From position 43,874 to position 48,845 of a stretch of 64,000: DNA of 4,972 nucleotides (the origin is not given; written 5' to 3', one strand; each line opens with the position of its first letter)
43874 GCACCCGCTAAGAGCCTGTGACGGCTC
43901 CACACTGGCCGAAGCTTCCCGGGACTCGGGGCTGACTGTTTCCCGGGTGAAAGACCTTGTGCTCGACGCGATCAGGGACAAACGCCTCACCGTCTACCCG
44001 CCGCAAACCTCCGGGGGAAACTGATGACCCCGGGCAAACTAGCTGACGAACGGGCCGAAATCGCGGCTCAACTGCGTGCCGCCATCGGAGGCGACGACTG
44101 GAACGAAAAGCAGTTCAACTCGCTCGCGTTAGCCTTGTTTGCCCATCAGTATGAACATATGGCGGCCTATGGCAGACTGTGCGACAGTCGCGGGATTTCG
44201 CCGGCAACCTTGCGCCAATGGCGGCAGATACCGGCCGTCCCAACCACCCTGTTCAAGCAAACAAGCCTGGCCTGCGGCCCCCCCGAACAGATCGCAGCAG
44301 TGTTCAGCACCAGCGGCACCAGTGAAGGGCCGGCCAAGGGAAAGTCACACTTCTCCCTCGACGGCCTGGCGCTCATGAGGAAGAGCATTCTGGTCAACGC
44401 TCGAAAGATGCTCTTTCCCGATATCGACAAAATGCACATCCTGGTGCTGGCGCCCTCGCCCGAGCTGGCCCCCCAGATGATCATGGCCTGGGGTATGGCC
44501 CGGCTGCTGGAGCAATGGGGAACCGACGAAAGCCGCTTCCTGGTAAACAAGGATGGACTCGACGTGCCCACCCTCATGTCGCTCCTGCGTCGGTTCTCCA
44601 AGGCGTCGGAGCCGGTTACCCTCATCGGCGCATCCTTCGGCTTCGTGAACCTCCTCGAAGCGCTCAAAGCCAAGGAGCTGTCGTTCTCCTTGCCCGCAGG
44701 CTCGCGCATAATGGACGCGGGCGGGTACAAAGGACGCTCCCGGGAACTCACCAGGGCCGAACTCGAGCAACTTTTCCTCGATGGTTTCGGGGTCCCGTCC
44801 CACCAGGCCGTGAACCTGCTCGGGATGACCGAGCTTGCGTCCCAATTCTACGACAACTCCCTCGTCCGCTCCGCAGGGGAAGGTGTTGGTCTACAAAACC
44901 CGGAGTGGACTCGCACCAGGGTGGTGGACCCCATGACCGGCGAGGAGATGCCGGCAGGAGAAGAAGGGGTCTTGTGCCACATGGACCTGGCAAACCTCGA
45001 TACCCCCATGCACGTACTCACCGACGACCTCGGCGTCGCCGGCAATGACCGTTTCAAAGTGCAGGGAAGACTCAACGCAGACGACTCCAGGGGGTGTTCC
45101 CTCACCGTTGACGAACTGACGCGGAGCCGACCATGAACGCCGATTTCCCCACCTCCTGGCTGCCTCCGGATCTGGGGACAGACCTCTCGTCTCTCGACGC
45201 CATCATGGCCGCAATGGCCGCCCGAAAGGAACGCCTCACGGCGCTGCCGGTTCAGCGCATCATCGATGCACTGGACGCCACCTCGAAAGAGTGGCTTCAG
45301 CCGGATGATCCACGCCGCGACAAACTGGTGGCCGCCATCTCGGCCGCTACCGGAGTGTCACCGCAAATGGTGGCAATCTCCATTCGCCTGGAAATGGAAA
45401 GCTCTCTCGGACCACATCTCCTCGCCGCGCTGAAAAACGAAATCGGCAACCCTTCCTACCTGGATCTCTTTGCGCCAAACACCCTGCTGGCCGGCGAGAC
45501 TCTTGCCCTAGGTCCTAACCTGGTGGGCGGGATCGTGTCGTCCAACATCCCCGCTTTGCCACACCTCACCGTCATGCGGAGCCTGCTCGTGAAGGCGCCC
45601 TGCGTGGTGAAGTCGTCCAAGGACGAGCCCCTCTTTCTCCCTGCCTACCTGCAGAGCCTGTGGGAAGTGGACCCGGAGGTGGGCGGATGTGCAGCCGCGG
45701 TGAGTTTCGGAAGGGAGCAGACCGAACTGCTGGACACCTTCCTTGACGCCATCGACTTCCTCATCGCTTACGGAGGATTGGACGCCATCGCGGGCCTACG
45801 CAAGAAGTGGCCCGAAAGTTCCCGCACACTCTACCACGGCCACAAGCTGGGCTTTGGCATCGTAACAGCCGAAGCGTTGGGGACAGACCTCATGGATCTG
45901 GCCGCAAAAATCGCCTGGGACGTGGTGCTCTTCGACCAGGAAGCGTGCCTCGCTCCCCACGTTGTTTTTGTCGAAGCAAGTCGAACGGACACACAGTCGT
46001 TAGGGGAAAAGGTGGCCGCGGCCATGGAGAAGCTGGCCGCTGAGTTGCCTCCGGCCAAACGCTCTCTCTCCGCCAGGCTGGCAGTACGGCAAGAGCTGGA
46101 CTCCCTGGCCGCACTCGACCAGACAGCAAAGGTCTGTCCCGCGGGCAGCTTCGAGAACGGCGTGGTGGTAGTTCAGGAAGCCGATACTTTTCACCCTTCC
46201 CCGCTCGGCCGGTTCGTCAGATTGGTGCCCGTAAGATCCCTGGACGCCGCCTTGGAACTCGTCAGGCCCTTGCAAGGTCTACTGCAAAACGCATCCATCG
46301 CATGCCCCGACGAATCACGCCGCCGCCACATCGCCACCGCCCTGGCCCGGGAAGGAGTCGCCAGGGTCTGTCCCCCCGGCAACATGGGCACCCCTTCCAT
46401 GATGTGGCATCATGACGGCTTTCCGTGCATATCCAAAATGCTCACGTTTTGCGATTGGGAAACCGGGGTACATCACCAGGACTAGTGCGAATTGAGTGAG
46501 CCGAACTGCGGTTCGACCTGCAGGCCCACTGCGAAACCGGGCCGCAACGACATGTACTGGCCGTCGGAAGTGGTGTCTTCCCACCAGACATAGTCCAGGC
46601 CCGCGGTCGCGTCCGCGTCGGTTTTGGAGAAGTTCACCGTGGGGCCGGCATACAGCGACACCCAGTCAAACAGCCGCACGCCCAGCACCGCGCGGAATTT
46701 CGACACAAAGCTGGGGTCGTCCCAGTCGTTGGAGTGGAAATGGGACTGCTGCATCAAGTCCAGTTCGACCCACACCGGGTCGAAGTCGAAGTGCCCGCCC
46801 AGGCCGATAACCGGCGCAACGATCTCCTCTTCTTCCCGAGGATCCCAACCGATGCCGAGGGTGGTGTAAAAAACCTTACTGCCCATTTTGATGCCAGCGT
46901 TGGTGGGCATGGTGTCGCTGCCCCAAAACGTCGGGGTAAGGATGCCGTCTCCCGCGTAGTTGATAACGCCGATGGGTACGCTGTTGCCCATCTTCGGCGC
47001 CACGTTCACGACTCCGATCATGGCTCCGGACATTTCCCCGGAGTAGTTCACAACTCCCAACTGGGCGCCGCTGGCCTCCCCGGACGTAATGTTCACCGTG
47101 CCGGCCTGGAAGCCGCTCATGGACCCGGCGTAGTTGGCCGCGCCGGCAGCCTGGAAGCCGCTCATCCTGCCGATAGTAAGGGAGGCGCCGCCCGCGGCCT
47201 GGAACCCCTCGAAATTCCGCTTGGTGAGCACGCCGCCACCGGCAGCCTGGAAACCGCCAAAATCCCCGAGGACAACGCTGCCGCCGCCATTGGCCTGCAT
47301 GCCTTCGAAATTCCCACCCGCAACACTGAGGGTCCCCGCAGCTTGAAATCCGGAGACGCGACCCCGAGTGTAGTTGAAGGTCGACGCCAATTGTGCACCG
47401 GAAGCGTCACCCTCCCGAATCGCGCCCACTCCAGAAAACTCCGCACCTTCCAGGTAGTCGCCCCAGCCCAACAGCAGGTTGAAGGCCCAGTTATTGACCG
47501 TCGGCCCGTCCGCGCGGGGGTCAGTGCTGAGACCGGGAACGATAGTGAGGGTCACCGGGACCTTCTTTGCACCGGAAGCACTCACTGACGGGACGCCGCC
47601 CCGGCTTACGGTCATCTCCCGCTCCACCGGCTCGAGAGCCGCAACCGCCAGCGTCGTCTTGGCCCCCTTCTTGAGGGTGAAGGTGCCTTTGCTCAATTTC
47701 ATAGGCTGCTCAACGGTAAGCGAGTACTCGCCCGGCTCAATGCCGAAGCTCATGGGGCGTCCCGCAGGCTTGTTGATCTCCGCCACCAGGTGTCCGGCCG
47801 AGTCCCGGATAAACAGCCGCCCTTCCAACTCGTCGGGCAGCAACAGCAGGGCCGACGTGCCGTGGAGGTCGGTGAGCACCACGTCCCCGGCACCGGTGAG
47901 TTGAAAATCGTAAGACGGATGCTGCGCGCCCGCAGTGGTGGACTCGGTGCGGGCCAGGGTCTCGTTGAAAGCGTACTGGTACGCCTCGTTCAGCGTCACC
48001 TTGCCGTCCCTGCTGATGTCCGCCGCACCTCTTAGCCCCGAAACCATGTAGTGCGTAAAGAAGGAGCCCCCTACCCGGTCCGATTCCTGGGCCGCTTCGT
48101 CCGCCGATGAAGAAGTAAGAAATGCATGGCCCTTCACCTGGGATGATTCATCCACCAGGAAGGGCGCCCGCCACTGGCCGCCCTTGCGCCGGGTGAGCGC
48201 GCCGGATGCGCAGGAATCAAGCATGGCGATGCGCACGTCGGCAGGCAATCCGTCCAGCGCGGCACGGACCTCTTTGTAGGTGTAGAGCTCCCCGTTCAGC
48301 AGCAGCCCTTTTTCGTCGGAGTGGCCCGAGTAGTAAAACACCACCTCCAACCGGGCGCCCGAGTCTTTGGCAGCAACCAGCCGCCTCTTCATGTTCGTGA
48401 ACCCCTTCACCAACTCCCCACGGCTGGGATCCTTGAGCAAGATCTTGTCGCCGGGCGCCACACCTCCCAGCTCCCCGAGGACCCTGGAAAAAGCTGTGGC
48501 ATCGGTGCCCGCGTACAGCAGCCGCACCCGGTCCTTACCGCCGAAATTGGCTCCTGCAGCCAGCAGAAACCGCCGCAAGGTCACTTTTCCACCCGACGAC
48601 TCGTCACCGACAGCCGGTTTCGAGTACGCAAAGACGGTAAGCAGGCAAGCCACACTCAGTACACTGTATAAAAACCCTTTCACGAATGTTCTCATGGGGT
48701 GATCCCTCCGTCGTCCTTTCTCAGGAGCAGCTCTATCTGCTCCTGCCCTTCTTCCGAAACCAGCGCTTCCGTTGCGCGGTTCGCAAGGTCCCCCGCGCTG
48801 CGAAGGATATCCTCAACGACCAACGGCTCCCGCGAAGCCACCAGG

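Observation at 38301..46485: Orphan seven-gene biosynthetic operon: B12 radical SAM, 2-oxoacid condensation/isomerisation, flavoprotein, LuxE/LuxC reduction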

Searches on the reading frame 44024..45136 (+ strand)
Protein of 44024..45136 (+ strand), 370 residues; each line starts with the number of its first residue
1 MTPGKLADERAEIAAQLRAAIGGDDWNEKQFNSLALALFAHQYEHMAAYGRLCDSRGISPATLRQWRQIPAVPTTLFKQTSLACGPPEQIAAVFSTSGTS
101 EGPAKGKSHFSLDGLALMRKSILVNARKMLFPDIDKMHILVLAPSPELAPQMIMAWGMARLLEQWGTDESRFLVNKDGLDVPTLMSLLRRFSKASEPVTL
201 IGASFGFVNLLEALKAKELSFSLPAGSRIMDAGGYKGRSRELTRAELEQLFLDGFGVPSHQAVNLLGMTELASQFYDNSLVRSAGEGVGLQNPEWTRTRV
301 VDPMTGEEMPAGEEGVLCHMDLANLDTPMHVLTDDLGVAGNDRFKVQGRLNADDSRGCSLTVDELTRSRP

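Call 5: search_protein_families(library=pfam, proteins=[window:44024-45136:+], max_evalue=0.01)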
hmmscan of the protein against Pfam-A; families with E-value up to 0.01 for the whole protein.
window:44024-45136:+ (370 aa): 3 families
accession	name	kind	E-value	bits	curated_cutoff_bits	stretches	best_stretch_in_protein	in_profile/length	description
PF04443.18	LuxE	-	1.1e-27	97.4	24.9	1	25-364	32-388/391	Acyl-protein synthetase, LuxE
PF00501.34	AMP-binding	-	9.8e-06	25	29.9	1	247-318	302-373/384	AMP-binding enzyme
PF01527.26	HTH_Tnp_1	-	0.0064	17.1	24.1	0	41-68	17-45/75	Transposase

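Call 6: search_protein_families(library=ncbifam, proteins=[window:44024-45136:+], max_evalue=0.01)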
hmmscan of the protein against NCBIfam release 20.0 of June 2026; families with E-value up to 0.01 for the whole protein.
window:44024-45136:+ (370 aa): 3 families
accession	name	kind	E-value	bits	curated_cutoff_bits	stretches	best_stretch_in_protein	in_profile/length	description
NF052244.1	LCFA_lig_LuxE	equivalog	1.3e-26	93.5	550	1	32-362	34-362/367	long-chain-fatty-acid--protein ligase LuxE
TIGR02155.1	PA_CoA_ligase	equivalog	0.00044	18.9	646.3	0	30-103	12-90/422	phenylacetate--CoA ligase PaaK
NF041878.1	paak_haloarch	equivalog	0.0078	14.8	700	0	298-328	262-292/427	phenylacetate--CoA ligase PaaK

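Call 38: search_solved_structures(query=window:44024-45136:+, max_evalue=0.001, show_alignments=1)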
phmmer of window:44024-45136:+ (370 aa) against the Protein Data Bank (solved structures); distinct sequences matched with E-value up to 0.001: 1.
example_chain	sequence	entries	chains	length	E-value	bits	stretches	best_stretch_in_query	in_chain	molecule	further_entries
7xc6_E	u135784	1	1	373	3.7e-23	85.2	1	27-362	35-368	LuxE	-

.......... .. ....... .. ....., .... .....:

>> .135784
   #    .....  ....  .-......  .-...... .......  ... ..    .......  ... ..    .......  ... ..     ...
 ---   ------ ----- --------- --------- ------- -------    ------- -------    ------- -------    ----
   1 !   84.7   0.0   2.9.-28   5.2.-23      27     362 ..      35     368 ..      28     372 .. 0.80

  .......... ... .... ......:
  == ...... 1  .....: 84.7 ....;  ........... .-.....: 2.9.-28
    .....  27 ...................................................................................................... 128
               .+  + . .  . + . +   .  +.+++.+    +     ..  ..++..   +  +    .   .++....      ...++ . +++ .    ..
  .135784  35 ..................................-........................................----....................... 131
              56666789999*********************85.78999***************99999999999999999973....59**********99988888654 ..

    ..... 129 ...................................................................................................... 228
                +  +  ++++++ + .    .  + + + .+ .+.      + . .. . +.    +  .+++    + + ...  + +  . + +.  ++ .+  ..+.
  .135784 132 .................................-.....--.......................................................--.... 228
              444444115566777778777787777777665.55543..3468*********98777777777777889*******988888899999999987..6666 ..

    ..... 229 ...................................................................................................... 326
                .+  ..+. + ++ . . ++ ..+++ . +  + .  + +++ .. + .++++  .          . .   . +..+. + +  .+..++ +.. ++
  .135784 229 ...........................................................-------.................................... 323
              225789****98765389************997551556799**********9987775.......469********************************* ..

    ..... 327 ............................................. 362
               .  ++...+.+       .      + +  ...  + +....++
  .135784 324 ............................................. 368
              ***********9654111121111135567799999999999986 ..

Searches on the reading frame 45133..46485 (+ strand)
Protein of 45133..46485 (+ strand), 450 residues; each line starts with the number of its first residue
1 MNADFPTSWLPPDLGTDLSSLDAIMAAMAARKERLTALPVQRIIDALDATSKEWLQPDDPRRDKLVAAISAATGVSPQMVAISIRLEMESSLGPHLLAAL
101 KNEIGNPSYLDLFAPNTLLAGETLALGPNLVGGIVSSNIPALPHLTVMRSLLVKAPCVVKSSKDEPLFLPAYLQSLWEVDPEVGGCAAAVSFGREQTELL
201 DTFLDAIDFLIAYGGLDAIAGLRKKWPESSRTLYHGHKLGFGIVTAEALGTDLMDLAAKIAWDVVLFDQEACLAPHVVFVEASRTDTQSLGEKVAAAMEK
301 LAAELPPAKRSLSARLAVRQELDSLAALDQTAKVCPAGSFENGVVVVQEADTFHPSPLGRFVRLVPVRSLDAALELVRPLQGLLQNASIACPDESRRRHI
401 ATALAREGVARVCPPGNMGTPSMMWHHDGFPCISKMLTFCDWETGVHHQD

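Call 5: search_protein_families(library=pfam, proteins=[window:45133-46485:+], max_evalue=0.01)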
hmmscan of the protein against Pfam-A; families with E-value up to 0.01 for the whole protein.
window:45133-46485:+ (450 aa): 1 family
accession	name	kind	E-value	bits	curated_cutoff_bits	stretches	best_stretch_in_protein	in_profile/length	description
PF05893.19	LuxC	-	5.8e-69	233.3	21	1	37-437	3-399/401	Acyl-CoA reductase (LuxC)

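Call 6: search_protein_families(library=ncbifam, proteins=[window:45133-46485:+], max_evalue=0.01)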
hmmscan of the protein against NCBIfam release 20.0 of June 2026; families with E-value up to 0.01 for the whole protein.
window:45133-46485:+ (450 aa): 1 family
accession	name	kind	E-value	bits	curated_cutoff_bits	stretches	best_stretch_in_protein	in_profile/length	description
NF052251.1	LCFA_red_LuxC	equivalog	7.1e-22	77.6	750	1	19-445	34-450/478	long-chain-fatty-acyl-CoA reductase LuxC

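Call 37: search_solved_structures(query=window:45133-46485:+, max_evalue=0.001, show_alignments=1)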
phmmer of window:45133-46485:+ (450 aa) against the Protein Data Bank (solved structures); distinct sequences matched with E-value up to 0.001: 1.
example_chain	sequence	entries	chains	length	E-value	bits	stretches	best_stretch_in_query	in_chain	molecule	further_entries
7xc6_A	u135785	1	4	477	1.1e-11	47.9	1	37-439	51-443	Long-chain acyl-protein thioester reductase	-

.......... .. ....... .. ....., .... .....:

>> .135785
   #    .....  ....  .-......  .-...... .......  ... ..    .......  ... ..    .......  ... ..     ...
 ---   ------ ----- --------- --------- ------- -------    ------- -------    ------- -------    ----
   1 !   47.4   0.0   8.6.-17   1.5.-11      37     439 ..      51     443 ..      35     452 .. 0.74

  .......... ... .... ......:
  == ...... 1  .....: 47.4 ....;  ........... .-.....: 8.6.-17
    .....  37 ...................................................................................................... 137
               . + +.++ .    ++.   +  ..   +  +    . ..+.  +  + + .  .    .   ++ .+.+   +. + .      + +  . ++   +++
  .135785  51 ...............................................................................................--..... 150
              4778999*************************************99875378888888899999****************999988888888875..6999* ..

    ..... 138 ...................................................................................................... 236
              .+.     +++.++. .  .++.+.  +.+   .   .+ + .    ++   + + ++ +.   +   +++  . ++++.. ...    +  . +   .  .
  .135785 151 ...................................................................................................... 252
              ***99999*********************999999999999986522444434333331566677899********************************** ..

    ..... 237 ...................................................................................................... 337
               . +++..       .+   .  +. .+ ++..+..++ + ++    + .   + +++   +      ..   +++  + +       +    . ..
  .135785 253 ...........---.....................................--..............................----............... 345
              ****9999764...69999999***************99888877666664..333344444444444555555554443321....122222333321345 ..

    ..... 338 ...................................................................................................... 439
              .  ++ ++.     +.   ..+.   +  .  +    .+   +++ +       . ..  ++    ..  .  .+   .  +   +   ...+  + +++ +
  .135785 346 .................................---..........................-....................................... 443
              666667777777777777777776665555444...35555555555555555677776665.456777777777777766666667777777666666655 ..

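Call 44: find_homologous_proteins(query=window:45133-46485:+)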
Query window:45133-46485:+ (450 aa): 241 proteins with E <= 0.001 among 8000 candidates; the best 120 are listed.
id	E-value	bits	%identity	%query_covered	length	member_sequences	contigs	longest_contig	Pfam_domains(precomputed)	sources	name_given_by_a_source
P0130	1.1e-297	1005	100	100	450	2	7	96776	PF05893.20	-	-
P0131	1.2e-248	844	84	100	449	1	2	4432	PF05893.20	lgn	-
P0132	1.7e-246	837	82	100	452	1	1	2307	PF05893.20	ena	-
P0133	2.3e-233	793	80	99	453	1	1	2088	PF05893.20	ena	-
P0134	2.2e-148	513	53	99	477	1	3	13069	PF05893.20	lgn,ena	-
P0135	9.7e-146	505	53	99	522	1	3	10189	PF05893.20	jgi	-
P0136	1.2e-143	498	55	95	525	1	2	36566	PF05893.20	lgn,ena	-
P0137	3.4e-142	493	55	92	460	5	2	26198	PF05893.20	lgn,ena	-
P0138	6.9e-142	492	55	98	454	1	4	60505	PF05893.20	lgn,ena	-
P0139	3.3e-139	483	47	98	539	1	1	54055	PF05893.20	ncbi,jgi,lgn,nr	ncbi:MAG: hypothetical protein FJ109_01385 [Deltaproteobacteria bacterium]|nr:hypothetical protein [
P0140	7.3e-136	472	53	97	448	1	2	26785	PF05893.20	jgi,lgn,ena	jgi:hypothetical protein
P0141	1.9e-133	464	53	97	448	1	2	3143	PF05893.20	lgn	-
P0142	2.8e-125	437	59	81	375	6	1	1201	PF05893.20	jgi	jgi:hypothetical protein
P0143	1.1e-122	429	50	93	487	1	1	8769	PF05893.20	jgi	-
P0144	9.6e-122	425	50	100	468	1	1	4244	PF05893.20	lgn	-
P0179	1.3e-87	313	40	96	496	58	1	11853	PF05893.20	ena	-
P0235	2.5e-80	289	39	92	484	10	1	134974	PF05893.20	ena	-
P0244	3.7e-79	285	35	94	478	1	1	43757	PF05893.20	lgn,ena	-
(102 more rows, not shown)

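Call 45: find_encoding_contigs(protein=P0235, flank=10000, max_places=1)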
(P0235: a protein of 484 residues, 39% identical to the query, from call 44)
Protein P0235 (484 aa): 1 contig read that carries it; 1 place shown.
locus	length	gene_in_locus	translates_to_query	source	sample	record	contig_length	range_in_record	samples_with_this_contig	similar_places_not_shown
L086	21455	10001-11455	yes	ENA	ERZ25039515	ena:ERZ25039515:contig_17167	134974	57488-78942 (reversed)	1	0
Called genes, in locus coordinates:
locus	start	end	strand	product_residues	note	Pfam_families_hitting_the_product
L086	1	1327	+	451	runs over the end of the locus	-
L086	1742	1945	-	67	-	PF00313:CSD, PF08206:OB_RNB (faint)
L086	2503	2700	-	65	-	PF06348:DUF1059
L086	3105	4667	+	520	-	PF02310:B12-binding, PF04055:Radical_SAM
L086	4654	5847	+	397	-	PF00682:HMGL-like, PF22617:HCS_D2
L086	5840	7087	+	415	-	PF00330:Aconitase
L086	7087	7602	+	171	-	PF00694:Aconitase_C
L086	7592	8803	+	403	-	PF00890:FAD_binding_2 (faint), PF01134:GIDA (faint), PF01266:DAO (faint), PF03486:HI0933_like (faint), PF13738:Pyr_redox_3 (faint), PF07992:Pyr_redox_2 (weak)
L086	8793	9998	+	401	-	PF04443:LuxE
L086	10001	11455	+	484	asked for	PF05893:LuxC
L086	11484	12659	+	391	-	PF01136:Peptidase_U32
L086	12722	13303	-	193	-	PF01966:HD (weak)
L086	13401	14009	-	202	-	PF00753:Lactamase_B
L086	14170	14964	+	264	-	PF00561:Abhydrolase_1 (weak), PF12146:Hydrolase_4, PF12697:Abhydrolase_6 (faint), PF20408:Abhydrolase_11 (weak), PF12146:Hydrolase_4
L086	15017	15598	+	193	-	PF04366:Ysc84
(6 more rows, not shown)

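Call 46: find_encoding_contigs(protein=P0244, flank=10000, max_places=1)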
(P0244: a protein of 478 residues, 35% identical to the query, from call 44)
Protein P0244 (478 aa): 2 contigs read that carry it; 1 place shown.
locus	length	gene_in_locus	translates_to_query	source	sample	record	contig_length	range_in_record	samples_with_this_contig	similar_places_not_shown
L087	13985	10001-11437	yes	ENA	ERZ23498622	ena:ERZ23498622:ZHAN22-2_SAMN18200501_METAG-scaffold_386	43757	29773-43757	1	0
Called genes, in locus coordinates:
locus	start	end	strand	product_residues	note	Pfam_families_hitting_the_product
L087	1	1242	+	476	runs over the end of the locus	PF01943:Polysacc_synt, PF13440:Polysacc_synt_3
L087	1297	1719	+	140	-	-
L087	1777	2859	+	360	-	PF09314:DUF1972, PF13439:Glyco_transf_4, PF13579:Glyco_trans_4_4, PF00534:Glycos_transf_1, PF13692:Glyco_trans_1_4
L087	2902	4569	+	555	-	PF02310:B12-binding, PF04055:Radical_SAM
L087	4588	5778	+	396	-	PF00682:HMGL-like, PF22617:HCS_D2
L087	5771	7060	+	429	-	PF00330:Aconitase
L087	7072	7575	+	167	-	PF00694:Aconitase_C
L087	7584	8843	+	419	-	PF01134:GIDA (faint), PF07992:Pyr_redox_2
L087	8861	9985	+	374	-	PF04443:LuxE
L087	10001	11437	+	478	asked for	PF05893:LuxC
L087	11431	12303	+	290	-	PF00535:Glycos_transf_2, PF10111:Glyco_tranf_2_2, PF13641:Glyco_tranf_2_3, PF13632:Glyco_trans_2_3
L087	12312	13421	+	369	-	PF13439:Glyco_transf_4, PF00534:Glycos_transf_1, PF13692:Glyco_trans_1_4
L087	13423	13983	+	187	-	?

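Call 47: find_encoding_contigs(protein=P0179, flank=10000, max_places=1)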
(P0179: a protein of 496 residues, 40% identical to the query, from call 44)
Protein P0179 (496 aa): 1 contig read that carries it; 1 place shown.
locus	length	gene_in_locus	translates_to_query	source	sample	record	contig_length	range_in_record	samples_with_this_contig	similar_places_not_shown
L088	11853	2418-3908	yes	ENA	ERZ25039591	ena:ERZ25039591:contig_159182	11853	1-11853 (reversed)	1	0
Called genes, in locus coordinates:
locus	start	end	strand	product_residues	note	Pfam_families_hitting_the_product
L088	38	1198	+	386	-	-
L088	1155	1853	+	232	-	-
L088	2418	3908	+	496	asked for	PF05893:LuxC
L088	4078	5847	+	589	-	PF01266:DAO (faint), PF01494:FAD_binding_3 (faint), PF07992:Pyr_redox_2 (faint), PF04820:Trp_halogenase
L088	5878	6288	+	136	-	-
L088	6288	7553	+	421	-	PF00999:Na_H_Exchanger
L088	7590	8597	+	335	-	PF13416:SBP_bac_8, PF13343:SBP_bac_6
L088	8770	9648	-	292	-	-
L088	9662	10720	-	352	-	PF00126:HTH_1, PF03466:LysR_substrate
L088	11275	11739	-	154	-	PF00582:Usp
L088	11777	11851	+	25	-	?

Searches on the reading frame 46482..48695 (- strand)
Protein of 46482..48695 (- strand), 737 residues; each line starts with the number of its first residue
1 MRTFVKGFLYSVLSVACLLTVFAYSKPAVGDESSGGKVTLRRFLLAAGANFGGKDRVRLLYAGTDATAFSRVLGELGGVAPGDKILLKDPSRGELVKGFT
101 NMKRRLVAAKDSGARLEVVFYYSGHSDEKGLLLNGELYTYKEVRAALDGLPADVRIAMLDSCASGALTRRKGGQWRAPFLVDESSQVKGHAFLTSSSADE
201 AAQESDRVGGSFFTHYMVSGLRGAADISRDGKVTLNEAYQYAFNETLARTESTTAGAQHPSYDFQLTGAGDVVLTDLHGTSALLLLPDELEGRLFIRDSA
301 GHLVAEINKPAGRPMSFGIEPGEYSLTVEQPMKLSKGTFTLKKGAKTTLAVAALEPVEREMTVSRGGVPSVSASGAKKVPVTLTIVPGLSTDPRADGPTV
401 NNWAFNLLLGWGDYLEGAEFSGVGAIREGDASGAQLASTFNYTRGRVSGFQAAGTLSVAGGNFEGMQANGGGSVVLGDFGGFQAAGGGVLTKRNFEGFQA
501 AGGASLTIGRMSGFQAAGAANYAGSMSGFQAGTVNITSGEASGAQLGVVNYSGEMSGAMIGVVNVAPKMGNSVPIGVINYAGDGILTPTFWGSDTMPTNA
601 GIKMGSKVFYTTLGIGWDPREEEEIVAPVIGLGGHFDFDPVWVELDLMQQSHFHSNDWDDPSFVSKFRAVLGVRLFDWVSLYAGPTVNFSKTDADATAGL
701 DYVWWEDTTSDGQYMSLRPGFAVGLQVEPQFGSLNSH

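Call 8: search_protein_families(library=pfam, proteins=[window:46482-48695:-], max_evalue=0.001)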
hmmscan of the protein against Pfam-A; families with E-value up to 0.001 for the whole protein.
window:46482-48695:- (737 aa): 1 family
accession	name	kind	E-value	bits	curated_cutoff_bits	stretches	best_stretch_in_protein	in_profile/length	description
PF00656.27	Peptidase_C14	-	8.1e-07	29.4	21.4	1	59-267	19-229/233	Caspase domain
